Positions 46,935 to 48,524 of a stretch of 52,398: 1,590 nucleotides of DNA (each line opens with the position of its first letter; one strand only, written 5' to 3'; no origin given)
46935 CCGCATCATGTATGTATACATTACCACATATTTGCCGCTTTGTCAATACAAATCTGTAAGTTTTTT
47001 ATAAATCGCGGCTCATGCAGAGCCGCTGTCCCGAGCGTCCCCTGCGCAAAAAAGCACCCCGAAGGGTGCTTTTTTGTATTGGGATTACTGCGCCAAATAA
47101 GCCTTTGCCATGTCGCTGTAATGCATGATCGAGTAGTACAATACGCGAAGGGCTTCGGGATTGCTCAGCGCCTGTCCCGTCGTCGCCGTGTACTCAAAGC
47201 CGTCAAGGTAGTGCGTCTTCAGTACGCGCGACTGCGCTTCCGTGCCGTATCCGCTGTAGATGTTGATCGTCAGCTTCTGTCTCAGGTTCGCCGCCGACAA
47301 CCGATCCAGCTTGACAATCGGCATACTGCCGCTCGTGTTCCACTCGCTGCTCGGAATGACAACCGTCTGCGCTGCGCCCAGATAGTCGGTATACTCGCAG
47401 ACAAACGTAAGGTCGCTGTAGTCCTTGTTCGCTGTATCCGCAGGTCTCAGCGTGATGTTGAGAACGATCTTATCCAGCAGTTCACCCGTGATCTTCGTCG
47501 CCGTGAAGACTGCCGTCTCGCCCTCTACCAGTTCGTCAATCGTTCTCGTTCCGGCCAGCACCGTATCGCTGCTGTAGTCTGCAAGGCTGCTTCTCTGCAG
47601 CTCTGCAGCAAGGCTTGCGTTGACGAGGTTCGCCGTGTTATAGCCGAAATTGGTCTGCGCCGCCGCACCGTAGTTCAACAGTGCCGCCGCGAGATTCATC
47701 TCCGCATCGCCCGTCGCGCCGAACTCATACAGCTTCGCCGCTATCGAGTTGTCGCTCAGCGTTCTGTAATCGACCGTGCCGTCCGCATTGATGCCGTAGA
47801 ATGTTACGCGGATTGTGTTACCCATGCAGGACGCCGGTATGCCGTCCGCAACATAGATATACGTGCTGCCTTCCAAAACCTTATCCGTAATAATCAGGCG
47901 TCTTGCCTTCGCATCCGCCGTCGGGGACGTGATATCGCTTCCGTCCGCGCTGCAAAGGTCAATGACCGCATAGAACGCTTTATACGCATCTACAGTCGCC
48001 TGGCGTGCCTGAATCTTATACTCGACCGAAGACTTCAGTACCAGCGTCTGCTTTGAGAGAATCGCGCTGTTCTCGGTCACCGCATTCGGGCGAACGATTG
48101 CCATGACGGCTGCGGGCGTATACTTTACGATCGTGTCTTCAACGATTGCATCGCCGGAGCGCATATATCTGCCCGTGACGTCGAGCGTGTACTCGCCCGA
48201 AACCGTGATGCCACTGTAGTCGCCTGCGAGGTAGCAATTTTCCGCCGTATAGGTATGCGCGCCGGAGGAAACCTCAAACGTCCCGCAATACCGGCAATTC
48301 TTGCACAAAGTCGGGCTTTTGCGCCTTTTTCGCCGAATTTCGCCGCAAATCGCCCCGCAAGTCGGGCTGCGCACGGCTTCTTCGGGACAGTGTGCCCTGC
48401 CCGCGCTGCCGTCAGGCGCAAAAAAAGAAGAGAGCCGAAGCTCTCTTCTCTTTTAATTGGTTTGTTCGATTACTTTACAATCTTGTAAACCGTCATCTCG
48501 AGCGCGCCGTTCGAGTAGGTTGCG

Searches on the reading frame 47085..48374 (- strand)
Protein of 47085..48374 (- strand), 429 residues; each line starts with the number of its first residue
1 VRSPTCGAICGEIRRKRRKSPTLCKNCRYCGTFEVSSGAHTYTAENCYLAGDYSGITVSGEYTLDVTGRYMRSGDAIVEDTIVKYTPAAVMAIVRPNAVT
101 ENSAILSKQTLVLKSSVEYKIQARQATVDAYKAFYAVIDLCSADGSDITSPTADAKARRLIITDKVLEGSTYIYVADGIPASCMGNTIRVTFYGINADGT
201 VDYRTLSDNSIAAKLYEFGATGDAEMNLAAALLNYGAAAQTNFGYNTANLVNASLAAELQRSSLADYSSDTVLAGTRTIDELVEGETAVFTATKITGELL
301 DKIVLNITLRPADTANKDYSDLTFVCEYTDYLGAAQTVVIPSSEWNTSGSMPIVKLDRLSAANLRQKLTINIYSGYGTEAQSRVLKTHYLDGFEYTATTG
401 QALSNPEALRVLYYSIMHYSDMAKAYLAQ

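Call 19: search_protein_families(library=pfam, proteins=[window:47085-48374:-], max_evalue=0.01)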
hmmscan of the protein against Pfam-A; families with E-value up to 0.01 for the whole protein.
window:47085-48374:- (429 aa): 0 families

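Call 48: find_homologous_proteins(query=window:47085-48374:-)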
Query window:47085-48374:- (429 aa): 10 proteins with E <= 0.001 among 8000 candidates.
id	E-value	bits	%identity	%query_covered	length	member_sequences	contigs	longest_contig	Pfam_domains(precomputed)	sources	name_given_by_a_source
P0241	1.5e-233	793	97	89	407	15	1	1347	-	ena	-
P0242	4.0e-89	317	50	75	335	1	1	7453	-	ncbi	-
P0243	1.8e-46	177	35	89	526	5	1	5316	-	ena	-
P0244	1.5e-38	151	34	87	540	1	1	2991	-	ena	-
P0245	2.8e-9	54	31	49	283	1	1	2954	-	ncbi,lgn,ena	-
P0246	5.4e-7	47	25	84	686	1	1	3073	PF13306.13,PF13855.13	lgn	-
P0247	5.1e-6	44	39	25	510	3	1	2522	-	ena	-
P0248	1.2e-5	42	25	66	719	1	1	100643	PF21461.4,PF02368.25,PF26918.1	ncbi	-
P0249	2.8e-5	41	43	24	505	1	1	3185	-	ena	-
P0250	5.8e-4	37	36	26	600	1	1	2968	-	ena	-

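Call 58: predict_structure(alignment_id=A4)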
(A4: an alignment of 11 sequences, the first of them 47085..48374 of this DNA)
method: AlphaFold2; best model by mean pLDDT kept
length: 429 residues; sequences in the alignment: 11
mean_pLDDT: 64.8   pTM: 0.61
mean pLDDT of the five models: 64.8, 60.1, 57.2, 56.5, 55.9
residues with pLDDT >= 90: 14; 70-90: 230; 50-70: 78; < 50: 107
segments of 3 or more residues with pLDDT < 50: 1-97, 284-288, 400-402
pLDDT, mean of each block of 10 residues (from residue 1): 22 22 25 25 29 32 31 32 31 43 73 69 87 80 77 73 81 77 76 78 77 69 73 78 66 67 78 60 53 74 80 76 88 90 86 86 84 66 73 64 70 84 80
secondary structure, 60 per line:
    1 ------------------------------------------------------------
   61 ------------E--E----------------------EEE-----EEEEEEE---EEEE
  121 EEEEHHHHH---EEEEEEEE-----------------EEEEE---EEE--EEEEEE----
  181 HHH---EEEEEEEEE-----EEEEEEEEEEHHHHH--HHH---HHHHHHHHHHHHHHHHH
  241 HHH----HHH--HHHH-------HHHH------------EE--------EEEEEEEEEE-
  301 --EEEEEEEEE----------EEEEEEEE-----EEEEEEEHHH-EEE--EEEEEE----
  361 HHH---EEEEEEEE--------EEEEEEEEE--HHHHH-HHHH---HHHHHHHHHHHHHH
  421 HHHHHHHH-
elements in order: E99-101 E107-113 E117-124 H125-129 E133-140 E158-162 E166-168 E171-176 E187-195 E201-210 H211-215 H224-243 H253-256 H264-267 E290-299 E303-311 E322-329 E335-341 E346-348 E351-356 E367-374 E383-391 H394-398 H400-403 H407-428

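Call 60: fold_search(model_id=the predicted structure, library=pdb)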
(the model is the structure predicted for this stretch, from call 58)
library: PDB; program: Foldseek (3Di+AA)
matches with E <= 10: 1708; with E <= 0.001: 32
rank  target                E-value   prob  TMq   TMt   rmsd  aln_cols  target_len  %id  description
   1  5aoq_A                3.1e-05  0.99  0.16  0.25  18.9       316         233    8  Structural basis of neurohormone perception by the receptor tyrosine kinase Torso (released 2015-11-25)
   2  6gvl_A                5.3e-05  1.00  0.16  0.31  20.8       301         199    8  Second pair of Fibronectin type III domains of integrin beta4 bound to the bullous pemphigoid antigen BP230 (BPAG1e) (released 2019-03-20)
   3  1n26_A                7.7e-05  1.00  0.18  0.25  18.1       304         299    7  Crystal Structure of the extra-cellular domains of Human Interleukin-6 Receptor alpha chain (released 2002-12-18)
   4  9hml_B                1.3e-04  0.97  0.14  0.27  16.9       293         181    8  KIR2DL1 bound to RIFIN PfKE01_040007400 (released 2025-04-09)
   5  5irb_B                1.8e-04  0.97  0.16  0.20  19.6       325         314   10  Structural insight into host cell surface retention of a 1.5-MDa bacterial ice-binding adhesin (released 2017-07-19)
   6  8d6a_B                2.1e-04  0.99  0.18  0.19  19.8       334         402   10  Cryo-EM structure of human LIF signaling complex: model containing the interaction core region (released 2023-03-29)
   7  6a8p_A                2.8e-04  0.80  0.12  0.09  16.2       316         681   12  Transglutaminase 2 mutant G224V in complex with GTP (released 2018-09-26)
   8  8odz_D                3.1e-04  0.99  0.17  0.13  19.0       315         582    7  Cryo-EM structure of a pre-dimerized murine IL-12 complete extracellular signaling complex (Class 1). (released 2024-02-07)
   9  5e53_A                3.1e-04  0.95  0.16  0.21  18.5       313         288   12  Crystal structure of chicken CNTN1 FN1-FN3 domains (released 2016-08-31)
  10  7s2s_B                3.7e-04  0.99  0.15  0.29  16.2       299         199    6  nanobody bound to Interleukin-2Rbeta (released 2022-03-30)
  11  8tni_J                4.1e-04  0.97  0.15  0.25  17.2       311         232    8  Cryo-EM structure of HIV-1 Env BG505 DS-SOSIP in complex with broadly neutralizing bi-specific antibody CAP256L-R27 ta (released 2024-05-08)
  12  6nmy_D                4.1e-04  0.92  0.13  0.24  22.3       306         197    6  A Cytokine-receptor complex (released 2020-01-22)
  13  4hsa_C                4.6e-04  0.91  0.15  0.23  20.0       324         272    8  Structure of interleukin 17a in complex with il17ra receptor (released 2013-05-22)
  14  4xs0_C                4.6e-04  0.60  0.13  0.17  18.7       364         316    8  Human methemoglobin in complex with the second and third NEAT domains of IsdH(F365Y/A369F/Y642A) from Staphylococcus a (released 2015-06-03)
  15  5mxa_A                4.8e-04  0.99  0.15  0.21  16.6       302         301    7  Structure of unbound Interleukin-23 (released 2017-12-20)
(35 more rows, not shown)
